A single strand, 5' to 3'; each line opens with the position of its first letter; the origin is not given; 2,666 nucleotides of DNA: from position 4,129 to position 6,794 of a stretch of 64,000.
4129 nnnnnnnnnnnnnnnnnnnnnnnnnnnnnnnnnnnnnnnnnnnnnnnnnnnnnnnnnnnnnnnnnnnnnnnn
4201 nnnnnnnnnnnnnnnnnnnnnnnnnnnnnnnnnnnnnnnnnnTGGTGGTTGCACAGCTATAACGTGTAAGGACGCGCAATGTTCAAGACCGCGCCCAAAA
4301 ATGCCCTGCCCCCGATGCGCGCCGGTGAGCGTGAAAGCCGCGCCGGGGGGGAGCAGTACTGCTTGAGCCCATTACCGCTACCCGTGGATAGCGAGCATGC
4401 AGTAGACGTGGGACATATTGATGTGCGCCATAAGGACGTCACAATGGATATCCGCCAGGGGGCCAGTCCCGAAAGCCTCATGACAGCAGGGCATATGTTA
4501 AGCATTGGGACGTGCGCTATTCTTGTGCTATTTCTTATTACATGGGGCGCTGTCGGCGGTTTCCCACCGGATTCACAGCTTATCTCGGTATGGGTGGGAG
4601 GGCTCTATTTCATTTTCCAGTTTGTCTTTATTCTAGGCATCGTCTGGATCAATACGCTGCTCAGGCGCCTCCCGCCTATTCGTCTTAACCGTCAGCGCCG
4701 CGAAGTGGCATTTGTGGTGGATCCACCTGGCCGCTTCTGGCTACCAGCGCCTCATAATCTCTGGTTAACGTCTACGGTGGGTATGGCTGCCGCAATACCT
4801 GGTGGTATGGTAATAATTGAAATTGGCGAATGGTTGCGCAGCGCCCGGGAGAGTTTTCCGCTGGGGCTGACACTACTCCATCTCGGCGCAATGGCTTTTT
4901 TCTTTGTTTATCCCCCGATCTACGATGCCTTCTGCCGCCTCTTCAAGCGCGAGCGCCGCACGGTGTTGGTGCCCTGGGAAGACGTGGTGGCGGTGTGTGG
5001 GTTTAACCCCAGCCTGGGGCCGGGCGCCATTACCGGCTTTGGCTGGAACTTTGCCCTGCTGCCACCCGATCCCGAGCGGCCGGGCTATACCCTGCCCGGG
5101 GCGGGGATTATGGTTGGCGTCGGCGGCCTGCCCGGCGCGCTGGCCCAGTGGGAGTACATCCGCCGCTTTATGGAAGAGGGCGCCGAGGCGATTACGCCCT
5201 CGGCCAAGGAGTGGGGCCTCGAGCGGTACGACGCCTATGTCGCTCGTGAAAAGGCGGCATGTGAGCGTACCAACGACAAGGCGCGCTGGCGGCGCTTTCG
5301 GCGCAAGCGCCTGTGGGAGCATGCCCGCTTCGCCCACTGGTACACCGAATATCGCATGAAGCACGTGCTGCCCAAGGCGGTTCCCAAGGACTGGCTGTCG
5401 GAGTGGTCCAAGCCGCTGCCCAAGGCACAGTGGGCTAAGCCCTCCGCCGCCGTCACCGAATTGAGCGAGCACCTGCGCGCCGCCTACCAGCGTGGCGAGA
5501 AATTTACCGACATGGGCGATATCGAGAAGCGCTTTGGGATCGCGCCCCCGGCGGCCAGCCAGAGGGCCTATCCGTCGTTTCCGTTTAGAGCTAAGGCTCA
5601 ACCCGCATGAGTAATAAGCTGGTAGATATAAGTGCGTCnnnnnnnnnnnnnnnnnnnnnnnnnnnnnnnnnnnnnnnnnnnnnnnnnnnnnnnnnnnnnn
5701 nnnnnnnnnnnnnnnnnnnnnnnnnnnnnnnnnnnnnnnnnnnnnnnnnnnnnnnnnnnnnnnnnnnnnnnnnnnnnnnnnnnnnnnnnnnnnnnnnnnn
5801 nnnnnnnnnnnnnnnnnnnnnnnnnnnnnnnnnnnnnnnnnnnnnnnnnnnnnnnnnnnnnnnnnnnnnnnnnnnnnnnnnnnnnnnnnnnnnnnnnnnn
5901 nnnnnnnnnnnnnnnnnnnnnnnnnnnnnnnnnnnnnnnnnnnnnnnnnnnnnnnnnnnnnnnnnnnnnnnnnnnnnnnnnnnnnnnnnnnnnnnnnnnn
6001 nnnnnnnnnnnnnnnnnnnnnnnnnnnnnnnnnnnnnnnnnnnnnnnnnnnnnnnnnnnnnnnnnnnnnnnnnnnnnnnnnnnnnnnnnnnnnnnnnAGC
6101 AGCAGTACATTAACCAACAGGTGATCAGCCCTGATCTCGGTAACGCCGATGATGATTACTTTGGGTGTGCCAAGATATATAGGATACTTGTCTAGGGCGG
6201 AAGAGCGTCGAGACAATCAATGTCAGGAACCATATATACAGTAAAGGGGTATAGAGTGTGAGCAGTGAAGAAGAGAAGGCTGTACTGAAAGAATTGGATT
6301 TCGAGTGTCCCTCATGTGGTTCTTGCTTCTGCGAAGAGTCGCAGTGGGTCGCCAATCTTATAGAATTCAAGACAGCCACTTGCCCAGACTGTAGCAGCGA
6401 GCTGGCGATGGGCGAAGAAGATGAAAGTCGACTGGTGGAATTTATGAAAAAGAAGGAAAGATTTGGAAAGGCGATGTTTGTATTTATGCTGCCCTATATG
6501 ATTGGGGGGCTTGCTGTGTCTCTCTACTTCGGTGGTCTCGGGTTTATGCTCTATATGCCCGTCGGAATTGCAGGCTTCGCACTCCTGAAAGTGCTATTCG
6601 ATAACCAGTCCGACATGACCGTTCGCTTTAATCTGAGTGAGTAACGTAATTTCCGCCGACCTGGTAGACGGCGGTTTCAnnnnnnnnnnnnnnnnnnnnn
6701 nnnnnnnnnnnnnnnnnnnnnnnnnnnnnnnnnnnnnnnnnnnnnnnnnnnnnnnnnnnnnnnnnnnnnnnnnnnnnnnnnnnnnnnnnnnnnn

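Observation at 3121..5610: Paralogous family B membrane proteins with signature motifs RQRREV(C/A)F(I/V)V and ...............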

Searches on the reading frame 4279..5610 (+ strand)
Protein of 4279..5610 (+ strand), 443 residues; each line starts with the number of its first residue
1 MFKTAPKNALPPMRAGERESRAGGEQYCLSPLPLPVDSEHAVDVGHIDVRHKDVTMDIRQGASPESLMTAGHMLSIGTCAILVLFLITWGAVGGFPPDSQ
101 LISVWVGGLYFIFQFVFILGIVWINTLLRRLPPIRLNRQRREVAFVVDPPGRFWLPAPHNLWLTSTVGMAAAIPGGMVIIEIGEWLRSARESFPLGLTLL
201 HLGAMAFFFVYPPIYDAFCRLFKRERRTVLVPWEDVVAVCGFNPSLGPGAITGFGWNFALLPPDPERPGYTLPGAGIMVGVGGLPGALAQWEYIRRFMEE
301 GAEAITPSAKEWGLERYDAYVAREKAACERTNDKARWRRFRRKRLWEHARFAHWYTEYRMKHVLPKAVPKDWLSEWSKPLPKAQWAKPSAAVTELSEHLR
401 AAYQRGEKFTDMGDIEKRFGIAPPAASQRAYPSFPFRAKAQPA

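Call 5: search_protein_families(library=pfam, proteins=[window:4279-5610:+], max_evalue=0.1)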
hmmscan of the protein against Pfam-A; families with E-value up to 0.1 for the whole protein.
window:4279-5610:+ (443 aa): 1 family
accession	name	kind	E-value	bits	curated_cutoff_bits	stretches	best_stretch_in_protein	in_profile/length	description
PF20455.3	DUF6708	-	0.0012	19.1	27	0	115-154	5-43/200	Family of unknown function (DUF6708)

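Call 6: search_protein_families(library=ncbifam, proteins=[window:4279-5610:+], max_evalue=0.1)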
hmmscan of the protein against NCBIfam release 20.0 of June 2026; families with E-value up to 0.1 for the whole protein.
window:4279-5610:+ (443 aa): 0 families

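Call 67: find_homologous_proteins(query=window:4279-5610:+)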
Query window:4279-5610:+ (443 aa): 90 proteins with E <= 0.001 among 8000 candidates.
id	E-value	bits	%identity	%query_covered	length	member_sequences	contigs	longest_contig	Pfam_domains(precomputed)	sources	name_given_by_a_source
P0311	3.4e-276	935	93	97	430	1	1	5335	-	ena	-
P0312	1.1e-262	890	86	100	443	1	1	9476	-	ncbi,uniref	ncbi:hypothetical protein [Halomonas sp. C05BenzN]|uniref:hypothetical protein n=1 Tax=Halomonas sp.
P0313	3.7e-254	862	81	100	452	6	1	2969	-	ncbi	-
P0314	3.8e-251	852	80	100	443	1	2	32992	-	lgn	-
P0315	2.8e-249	846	80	100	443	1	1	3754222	-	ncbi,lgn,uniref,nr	ncbi:hypothetical protein P8S55_04480 [Halomonas sp. M1]|uniref:hypothetical protein n=1 Tax=Halomon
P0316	3.7e-249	845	79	100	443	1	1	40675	-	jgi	jgi:hypothetical protein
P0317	1.1e-248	844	80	100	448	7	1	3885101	-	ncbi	-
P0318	8.1e-248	841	79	100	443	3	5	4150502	-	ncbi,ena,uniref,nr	ncbi:hypothetical protein R3F64_16375 [Halomonas sp. 5021]|uniref:hypothetical protein n=1 Tax=uncla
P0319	1.7e-247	840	81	100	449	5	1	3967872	-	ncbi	-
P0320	1.7e-246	837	77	100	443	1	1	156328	-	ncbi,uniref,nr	ncbi:hypothetical protein [Halomonas sp. CSM-2]|uniref:hypothetical protein n=1 Tax=Halomonas sp. CS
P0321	3.7e-246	836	80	99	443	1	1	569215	-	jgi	jgi:hypothetical protein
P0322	1.5e-245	833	78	100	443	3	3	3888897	-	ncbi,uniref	ncbi:hypothetical protein [Vreelandella stevensii]|uniref:hypothetical protein n=1 Tax=Vreelandella 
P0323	1.3e-244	830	81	98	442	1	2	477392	-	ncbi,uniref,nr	ncbi:hypothetical protein HOP59_06900 [Halomonas sp. MCCC 1A11058]|uniref:Uncharacterized protein n=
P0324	7.0e-242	821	79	99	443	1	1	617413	-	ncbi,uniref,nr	ncbi:hypothetical protein [Vreelandella boliviensis]|uniref:hypothetical protein n=1 Tax=Vreelandell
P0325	7.6e-242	821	79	99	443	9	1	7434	-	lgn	-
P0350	1.5e-187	642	63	99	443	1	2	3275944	-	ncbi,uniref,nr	ncbi:hypothetical protein ACN2MM_00665 [Alkalilimnicola ehrlichii MLHE-1]|uniref:Transmembrane prote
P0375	2.4e-86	309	41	97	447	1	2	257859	PF20455.4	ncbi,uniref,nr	ncbi:hypothetical protein FZZ93_18045 [Halomonas eurihalina]|uniref:Uncharacterized protein n=1 Tax=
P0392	4.3e-8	51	30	44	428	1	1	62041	PF20455.4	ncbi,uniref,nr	ncbi:DUF6708 domain-containing protein [uncultured Shewanella sp.]|uniref:DUF6708 domain-containing 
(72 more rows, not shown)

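Call 68: find_encoding_contigs(protein=P0350, flank=8000, max_places=2)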
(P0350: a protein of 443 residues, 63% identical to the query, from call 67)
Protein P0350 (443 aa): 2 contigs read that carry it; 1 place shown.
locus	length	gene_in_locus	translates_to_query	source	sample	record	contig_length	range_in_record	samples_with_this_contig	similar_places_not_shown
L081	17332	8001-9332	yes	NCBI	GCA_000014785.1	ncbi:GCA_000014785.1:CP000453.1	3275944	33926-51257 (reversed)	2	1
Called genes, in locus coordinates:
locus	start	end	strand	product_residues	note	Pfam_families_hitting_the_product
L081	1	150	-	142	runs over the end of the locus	PF04965:GPW_gp25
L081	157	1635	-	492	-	PF05943:VipB, PF18945:VipB_2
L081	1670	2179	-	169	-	PF05591:T6SS_VipA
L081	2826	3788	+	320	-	PF04717:Phage_base_V, PF22178:Gp5_trimer_C, PF10106:DUF2345 (weak)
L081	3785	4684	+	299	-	PF13503:DUF4123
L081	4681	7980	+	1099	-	PF20249:VasX_N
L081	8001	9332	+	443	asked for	-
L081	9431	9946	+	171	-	-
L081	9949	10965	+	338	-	PF20455:DUF6708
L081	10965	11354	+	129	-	-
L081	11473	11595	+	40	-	-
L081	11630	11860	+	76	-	-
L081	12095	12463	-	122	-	-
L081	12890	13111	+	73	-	PF02597:ThiS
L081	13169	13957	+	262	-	PF05690:ThiG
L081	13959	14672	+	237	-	PF02390:Methyltransf_4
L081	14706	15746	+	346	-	PF00248:Aldo_ket_red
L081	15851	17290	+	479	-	-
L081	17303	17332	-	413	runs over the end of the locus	PF01743:PolyA_pol, PF12627:PolyA_pol_RNAbd, PF01966:HD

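Call 69: find_encoding_contigs(protein=P0375, flank=8000, max_places=2)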
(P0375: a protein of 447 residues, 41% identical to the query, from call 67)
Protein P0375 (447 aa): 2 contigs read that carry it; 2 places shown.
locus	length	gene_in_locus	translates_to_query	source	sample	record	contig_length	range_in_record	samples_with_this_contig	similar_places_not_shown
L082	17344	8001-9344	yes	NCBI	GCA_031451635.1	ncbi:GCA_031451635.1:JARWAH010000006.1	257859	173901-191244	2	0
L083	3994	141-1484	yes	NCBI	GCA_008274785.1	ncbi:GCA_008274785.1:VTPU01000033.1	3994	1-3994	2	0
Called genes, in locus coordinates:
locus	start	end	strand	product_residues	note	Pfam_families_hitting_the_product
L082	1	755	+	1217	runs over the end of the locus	PF14331:IcmF-related_N, PF06761:IcmF-related, PF21070:IcmF_helical (faint), PF06744:IcmF_C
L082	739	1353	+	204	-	PF00583:Acetyltransf_1 (weak), PF13508:Acetyltransf_7 (weak)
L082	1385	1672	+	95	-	PF05488:PAAR_motif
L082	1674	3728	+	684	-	PF05954:Phage_GPD, PF04717:Phage_base_V, PF22178:Gp5_trimer_C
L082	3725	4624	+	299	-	PF13503:DUF4123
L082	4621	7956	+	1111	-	PF20249:VasX_N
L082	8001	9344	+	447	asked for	PF20455:DUF6708 (faint)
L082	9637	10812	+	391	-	-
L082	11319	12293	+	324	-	-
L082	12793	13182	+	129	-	-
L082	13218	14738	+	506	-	-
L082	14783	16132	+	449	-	-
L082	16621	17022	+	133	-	-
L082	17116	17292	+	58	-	-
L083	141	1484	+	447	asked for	PF20455:DUF6708 (faint)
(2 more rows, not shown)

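Call 70: find_encoding_contigs(protein=P0392, flank=8000, max_places=2)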
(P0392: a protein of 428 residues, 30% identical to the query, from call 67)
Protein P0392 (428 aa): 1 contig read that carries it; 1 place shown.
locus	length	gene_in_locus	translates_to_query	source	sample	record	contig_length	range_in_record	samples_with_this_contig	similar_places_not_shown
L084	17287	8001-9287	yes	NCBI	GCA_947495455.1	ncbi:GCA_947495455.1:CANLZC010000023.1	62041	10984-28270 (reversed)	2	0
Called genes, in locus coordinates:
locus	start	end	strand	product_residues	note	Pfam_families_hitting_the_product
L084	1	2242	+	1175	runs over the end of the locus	PF20249:VasX_N (faint)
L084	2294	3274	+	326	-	-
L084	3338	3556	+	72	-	-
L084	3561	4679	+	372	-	PF13503:DUF4123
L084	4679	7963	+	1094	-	PF20249:VasX_N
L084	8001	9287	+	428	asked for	PF20455:DUF6708 (weak)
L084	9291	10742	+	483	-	-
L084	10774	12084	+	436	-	PF20455:DUF6708 (weak)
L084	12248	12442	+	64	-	-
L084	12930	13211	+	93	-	-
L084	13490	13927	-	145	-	-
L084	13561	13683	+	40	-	-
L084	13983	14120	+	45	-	-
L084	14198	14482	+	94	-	PF05488:PAAR_motif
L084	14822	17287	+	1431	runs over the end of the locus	PF20148:DUF6531, PF05593:RHS_repeat (faint), PF25023:TEN_YD-shell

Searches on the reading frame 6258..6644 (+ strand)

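Call 5: search_protein_families(library=pfam, proteins=[window:6258-6644:+], max_evalue=0.1)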
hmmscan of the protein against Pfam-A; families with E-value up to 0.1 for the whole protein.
window:6258-6644:+ (128 aa): 3 families
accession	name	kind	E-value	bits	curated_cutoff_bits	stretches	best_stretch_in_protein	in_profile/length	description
PF15777.11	Anti-TRAP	-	0.0073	16.7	32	1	10-66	6-57/59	Tryptophan RNA-binding attenuator protein inhibitory protein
PF23454.1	Zn_ribbon_Brz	-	0.024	15.6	27.9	0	38-70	4-37/58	Transcriptional regulator Brz zinc beta ribbon domain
PF23548.1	Zn_ribbon_FGT1_2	-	0.04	13.9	27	0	41-51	22-32/35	FORGETTER1 second zinc ribbon domain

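Call 6: search_protein_families(library=ncbifam, proteins=[window:6258-6644:+], max_evalue=0.1)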
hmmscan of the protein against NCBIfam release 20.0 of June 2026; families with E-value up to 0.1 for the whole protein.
window:6258-6644:+ (128 aa): 6 families
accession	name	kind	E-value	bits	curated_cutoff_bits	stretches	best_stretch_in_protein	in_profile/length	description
NF047912.1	ECs_2282_CxxC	subfamily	0.006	16.5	37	1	15-53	3-41/60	ECs_2282 family putative zinc-binding protein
TIGR03676.1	aRF1_eRF1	equivalog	0.02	13.7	234.7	1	13-99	319-400/403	peptide chain release factor aRF-1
NF041795.1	Brz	equivalog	0.046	14.1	100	0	38-52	4-18/60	transcriptional regulator Brz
NF001669.0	PRK00432.1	equivalog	0.07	13.1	54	0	33-54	20-40/58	30S ribosomal protein S27ae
NF002979.0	PRK03681.1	subfamily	0.076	13.2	121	1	22-49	70-97/116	hydrogenase/urease nickel incorporation protein HypA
NF038384.1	zinc_YnfU_fam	subfamily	0.076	12.6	36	0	9-25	33-49/52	YnfU family zinc-binding protein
